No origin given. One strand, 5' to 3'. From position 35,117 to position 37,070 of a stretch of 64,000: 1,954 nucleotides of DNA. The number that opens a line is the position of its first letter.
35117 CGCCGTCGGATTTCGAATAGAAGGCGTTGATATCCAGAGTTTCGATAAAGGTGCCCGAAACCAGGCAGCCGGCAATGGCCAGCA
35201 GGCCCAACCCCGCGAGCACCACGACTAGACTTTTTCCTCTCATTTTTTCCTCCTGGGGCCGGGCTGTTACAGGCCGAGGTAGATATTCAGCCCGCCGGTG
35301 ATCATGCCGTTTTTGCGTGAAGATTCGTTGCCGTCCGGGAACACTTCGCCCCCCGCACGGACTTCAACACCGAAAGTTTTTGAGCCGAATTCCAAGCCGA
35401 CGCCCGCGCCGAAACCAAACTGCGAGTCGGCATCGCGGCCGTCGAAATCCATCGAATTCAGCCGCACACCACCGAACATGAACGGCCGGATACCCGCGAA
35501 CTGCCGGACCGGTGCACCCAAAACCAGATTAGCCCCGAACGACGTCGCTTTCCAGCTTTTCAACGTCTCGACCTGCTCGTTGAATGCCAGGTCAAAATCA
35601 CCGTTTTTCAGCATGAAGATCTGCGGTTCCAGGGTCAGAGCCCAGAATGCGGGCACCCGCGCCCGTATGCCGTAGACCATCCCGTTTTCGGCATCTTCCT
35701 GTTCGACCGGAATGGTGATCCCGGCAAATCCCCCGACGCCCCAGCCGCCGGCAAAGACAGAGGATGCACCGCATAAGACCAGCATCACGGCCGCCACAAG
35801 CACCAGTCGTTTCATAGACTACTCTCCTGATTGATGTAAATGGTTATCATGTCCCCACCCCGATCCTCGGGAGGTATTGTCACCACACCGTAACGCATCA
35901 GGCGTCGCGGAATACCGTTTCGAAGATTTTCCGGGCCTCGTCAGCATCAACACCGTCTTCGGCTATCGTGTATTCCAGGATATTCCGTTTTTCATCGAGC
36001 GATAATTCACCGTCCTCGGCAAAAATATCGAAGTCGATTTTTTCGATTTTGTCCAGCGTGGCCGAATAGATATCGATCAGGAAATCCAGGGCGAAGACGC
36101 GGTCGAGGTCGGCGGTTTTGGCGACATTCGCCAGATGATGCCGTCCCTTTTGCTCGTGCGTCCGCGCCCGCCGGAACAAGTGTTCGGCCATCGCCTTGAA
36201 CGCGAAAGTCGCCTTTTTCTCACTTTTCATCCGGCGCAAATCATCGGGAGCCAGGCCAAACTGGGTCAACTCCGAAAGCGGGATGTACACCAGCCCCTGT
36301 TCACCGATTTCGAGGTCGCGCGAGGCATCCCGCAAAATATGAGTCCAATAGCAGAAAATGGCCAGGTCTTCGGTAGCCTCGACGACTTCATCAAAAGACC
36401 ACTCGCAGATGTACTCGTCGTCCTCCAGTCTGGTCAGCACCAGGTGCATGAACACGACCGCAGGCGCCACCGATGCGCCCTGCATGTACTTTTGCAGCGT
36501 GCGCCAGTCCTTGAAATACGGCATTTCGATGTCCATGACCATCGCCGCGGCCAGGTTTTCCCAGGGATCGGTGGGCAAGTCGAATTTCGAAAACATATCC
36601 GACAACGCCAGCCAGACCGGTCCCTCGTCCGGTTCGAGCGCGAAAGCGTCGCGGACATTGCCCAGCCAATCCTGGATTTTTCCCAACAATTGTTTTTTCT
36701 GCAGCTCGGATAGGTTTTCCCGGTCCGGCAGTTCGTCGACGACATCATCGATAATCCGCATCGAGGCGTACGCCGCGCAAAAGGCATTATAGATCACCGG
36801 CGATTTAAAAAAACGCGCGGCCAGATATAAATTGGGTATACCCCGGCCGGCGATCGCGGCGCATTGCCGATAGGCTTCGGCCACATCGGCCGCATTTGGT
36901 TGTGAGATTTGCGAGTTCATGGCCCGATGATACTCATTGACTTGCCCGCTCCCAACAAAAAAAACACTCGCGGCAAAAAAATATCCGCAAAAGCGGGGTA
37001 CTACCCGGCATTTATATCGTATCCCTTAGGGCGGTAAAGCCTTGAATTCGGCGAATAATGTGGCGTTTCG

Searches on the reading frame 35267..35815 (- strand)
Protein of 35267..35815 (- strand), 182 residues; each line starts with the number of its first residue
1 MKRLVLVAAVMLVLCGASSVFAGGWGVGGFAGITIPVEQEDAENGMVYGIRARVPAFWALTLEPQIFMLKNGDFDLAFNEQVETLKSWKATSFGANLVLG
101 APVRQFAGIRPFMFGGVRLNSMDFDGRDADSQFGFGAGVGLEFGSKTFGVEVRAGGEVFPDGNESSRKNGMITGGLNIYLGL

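Call 84: search_protein_families(library=pfam, proteins=[window:35267-35815:-], max_evalue=0.00001)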
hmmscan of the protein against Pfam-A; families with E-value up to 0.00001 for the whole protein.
window:35267-35815:- (182 aa): 1 family
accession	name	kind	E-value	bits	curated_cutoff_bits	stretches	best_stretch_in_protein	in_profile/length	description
PF13505.12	OMP_b-brl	-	2.6e-06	28.2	28.7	1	8-143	4-138/175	Outer membrane protein beta-barrel domain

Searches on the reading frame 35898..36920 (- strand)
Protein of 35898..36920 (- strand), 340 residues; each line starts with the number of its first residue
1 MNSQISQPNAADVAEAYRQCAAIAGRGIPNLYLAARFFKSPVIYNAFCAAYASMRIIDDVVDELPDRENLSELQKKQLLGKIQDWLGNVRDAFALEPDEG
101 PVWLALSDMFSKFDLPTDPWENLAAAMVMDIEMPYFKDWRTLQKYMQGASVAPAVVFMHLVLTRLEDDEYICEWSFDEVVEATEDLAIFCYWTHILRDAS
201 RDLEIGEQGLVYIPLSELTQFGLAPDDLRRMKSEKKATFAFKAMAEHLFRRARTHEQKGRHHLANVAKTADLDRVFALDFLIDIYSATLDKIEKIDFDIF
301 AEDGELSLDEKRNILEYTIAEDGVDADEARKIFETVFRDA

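Call 3: search_protein_families(library=pfam, proteins=[window:35898-36920:-], max_evalue=0.1)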
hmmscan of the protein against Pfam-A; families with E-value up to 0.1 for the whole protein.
window:35898-36920:- (340 aa): 1 family
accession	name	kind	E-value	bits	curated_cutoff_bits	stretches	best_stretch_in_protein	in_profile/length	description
PF00494.24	SQS_PSY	-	5.3e-35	121.8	26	1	30-307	7-258/263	Squalene/phytoene synthase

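Call 4: search_protein_families(library=ncbifam, proteins=[window:35898-36920:-], max_evalue=0.1)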
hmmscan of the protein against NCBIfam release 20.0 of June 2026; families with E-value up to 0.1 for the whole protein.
window:35898-36920:- (340 aa): 4 families
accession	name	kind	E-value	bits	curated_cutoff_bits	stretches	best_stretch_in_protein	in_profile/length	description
TIGR03465.1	HpnD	equivalog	5.1e-22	78.2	278.6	1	30-303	8-249/267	presqualene diphosphate synthase HpnD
NF045686.1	PhytoSynCyanob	equivalog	1.6e-18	66.9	550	1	7-303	11-288/310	15-cis-phytoene synthase CrtB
TIGR03464.1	HpnC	equivalog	2.6e-17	63.2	250.45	1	44-307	21-254/267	squalene synthase HpnC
NF045921.1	PhytnSynCrtBRhod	equivalog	2.7e-11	43.5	500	1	18-315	8-272/307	15-cis-phytoene synthase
